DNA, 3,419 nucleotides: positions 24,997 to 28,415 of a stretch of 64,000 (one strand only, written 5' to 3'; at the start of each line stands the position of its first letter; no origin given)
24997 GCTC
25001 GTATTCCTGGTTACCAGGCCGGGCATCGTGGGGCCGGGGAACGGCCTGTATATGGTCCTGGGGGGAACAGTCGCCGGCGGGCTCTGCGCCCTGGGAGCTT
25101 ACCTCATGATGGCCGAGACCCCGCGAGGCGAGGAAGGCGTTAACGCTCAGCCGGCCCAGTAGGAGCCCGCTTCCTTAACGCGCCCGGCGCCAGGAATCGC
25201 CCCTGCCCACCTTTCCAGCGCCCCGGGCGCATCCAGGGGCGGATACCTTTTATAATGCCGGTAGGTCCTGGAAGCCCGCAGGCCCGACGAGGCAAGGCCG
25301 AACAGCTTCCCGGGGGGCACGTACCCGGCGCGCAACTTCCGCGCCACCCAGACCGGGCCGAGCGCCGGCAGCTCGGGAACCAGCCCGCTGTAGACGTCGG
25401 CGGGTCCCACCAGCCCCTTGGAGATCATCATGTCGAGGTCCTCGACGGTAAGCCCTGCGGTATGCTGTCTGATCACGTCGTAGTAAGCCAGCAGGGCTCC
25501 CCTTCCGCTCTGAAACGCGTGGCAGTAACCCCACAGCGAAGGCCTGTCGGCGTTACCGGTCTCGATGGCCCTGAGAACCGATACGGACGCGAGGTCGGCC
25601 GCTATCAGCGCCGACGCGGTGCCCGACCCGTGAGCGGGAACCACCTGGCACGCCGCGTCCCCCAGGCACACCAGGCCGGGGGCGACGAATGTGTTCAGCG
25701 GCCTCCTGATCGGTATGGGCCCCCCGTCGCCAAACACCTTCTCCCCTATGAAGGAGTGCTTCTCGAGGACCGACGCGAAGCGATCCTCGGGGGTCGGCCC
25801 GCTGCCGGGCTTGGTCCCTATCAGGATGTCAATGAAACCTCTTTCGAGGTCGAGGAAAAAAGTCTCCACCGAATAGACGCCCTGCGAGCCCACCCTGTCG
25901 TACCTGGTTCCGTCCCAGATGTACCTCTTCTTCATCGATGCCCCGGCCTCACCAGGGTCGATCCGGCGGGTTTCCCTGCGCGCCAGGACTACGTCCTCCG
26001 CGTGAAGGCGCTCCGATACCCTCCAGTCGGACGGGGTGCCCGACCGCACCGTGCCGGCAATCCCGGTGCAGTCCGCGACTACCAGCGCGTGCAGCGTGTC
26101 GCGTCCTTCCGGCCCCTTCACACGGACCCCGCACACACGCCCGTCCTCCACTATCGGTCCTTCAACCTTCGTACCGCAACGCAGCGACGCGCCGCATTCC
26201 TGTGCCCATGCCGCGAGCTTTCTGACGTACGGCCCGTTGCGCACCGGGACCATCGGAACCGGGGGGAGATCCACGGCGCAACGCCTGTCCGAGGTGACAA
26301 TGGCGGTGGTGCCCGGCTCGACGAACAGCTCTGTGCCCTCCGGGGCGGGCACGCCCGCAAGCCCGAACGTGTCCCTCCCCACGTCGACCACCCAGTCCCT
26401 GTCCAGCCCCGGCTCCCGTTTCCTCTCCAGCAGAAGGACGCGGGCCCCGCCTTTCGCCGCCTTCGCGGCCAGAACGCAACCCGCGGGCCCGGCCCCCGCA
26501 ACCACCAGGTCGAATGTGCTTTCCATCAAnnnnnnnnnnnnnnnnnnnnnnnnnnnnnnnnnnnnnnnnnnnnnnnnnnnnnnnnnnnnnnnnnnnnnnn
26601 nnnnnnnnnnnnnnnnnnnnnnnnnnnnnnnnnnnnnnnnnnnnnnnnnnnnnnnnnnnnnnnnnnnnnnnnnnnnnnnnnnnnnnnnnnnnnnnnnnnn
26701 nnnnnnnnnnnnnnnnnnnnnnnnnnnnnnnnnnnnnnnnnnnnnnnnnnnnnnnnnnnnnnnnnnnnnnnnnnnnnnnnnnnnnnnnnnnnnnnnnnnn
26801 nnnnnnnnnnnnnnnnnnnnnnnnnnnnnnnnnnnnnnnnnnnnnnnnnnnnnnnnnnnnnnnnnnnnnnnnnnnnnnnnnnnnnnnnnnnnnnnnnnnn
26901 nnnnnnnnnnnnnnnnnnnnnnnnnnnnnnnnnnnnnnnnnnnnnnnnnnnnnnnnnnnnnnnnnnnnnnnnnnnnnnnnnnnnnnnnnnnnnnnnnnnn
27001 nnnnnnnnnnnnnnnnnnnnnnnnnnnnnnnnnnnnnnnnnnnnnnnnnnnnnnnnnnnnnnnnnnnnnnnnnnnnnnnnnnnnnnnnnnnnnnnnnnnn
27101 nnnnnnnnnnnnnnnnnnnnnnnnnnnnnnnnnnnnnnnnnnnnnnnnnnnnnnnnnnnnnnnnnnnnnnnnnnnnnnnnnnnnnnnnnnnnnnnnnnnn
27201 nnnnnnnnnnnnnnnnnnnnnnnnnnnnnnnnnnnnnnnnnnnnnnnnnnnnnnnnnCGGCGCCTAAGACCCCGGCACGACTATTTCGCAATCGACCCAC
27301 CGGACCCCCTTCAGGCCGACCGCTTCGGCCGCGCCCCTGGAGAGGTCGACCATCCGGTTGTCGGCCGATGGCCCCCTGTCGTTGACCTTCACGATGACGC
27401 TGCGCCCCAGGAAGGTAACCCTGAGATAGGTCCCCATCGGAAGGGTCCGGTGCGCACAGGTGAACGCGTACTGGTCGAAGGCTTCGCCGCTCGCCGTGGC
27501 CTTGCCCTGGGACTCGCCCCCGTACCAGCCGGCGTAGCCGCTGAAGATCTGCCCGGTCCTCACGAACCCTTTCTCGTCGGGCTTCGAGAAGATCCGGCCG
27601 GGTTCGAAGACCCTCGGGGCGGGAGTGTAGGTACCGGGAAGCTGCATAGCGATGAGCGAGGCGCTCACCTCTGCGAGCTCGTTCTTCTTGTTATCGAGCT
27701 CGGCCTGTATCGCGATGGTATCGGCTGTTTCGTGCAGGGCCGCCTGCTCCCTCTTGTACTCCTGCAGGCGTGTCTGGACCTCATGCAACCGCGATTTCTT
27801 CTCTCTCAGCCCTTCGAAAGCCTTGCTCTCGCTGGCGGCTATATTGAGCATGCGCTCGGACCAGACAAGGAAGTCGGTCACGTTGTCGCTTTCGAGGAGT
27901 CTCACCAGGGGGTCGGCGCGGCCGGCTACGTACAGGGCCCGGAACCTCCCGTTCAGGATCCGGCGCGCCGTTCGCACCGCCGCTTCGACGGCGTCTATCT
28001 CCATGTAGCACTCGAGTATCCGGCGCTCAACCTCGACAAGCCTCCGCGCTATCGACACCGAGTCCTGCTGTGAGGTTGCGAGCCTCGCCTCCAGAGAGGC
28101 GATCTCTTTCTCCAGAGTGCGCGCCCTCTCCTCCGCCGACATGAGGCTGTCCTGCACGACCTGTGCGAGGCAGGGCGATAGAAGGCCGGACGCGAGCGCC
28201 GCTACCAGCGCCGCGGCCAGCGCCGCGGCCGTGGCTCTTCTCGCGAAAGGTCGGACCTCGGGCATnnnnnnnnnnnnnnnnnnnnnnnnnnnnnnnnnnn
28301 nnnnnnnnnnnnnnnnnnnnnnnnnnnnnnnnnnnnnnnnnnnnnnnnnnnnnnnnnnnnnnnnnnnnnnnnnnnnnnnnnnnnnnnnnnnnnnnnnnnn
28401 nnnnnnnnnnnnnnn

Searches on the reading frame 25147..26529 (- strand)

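Call 9: search_protein_families(library=pfam, proteins=[window:25147-26529:-], max_evalue=0.01)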
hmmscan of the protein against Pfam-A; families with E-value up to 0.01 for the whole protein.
window:25147-26529:- (460 aa): 10 families
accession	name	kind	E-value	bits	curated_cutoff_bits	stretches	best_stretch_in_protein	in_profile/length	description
PF12831.13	FAD_oxidored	-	5.7e-09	36.2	27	1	7-41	1-35/416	FAD dependent oxidoreductase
PF01494.25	FAD_binding_3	-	1.3e-08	34.9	22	0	103-180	104-185/349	FAD binding domain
PF01266.30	DAO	-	8.4e-08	32.5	27.9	1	7-41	1-35/353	FAD dependent oxidoreductase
PF00890.30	FAD_binding_2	-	2.5e-05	24.1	20.4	1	7-39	1-33/414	FAD binding domain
PF13450.12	NAD_binding_8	-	3.2e-05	24.6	21.9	1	10-42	1-33/68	NAD(P)-binding Rossmann-like domain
PF03486.20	HI0933_like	-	5.3e-05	23.2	50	1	7-41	2-36/244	HI0933-like protein Rossmann domain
PF05834.18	Lycopene_cycl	-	0.00012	21.8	23.4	1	7-46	1-44/380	Lycopene cyclase protein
PF07992.20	Pyr_redox_2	-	0.0013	18.7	26.1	1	6-38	1-33/291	Pyridine nucleotide-disulphide oxidoreductase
PF01134.28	GIDA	-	0.0026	17.3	22.1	1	7-37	1-31/391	Glucose inhibited division protein A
PF04820.20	Trp_halogenase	-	0.0054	16.1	21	0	100-223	159-282/458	Tryptophan halogenase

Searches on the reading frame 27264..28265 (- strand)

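Call 9: search_protein_families(library=pfam, proteins=[window:27264-28265:-], max_evalue=0.01)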
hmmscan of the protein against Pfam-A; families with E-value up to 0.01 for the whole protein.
window:27264-28265:- (333 aa): 1 family
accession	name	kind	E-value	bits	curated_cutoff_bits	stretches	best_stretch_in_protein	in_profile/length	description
PF03330.24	DPBB_1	-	2.2e-19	69.9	28.8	1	242-319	3-74/83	Lytic transglycolase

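Call 57: search_protein_families(library=pfam, proteins=[window:27264-28265:-], max_evalue=1)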
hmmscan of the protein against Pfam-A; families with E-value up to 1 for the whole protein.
window:27264-28265:- (333 aa): 15 families
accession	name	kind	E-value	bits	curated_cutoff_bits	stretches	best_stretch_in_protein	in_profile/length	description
PF03330.24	DPBB_1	-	2.2e-19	69.9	28.8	1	242-319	3-74/83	Lytic transglycolase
PF24922.1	ACBP4_C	-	0.039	14.6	31.2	1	46-95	3-52/105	Acyl-CoA-binding domain-containing protein 4-6, C-terminal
PF00261.25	Tropomyosin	-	0.048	13.5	38.6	1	144-196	174-226/242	Tropomyosin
PF14182.11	YgaB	-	0.058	14.3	27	1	165-201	24-60/77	YgaB-like protein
PF07889.17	DUF1664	-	0.066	13.7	34.6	1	43-99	56-112/124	Protein of unknown function (DUF1664)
PF25764.1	KIF21A_4th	-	0.08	13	33.1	1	33-104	55-127/183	KIF21A-like domain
PF12795.12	MscS_porin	-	0.084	12.9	34.4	1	38-84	91-137/238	Mechanosensitive ion channel porin domain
PF01956.21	EMC3_TMCO1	-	0.12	12.6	27.1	1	140-209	20-91/169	Integral membrane protein EMC3/TMCO1-like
PF16515.11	HIP1_clath_bdg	-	0.26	12.2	28.8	1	152-205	24-76/99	Clathrin-binding domain of Huntingtin-interacting protein 1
PF25804.1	SYNE3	-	0.3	12.1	30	1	138-191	16-69/83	Nesprin-3 domain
PF10792.14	DUF2605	-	0.31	11.5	25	1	129-189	15-75/96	Protein of unknown function (DUF2605)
PF07851.19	TMEM120A-B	-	0.35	10.5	29.8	1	137-206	23-91/324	TMEM120A/B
PF05377.16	FlaC_arch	-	0.37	11.7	27.8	0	49-83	3-37/55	Flagella accessory protein C (FlaC)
PF14712.11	Snapin_Pallidin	-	0.61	11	29.6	0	28-98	10-79/89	Snapin/Pallidin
PF23991.1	DUF7310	-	0.79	10.7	40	0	45-104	2-60/83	Coiled-coil region of unknown function (DUF7310)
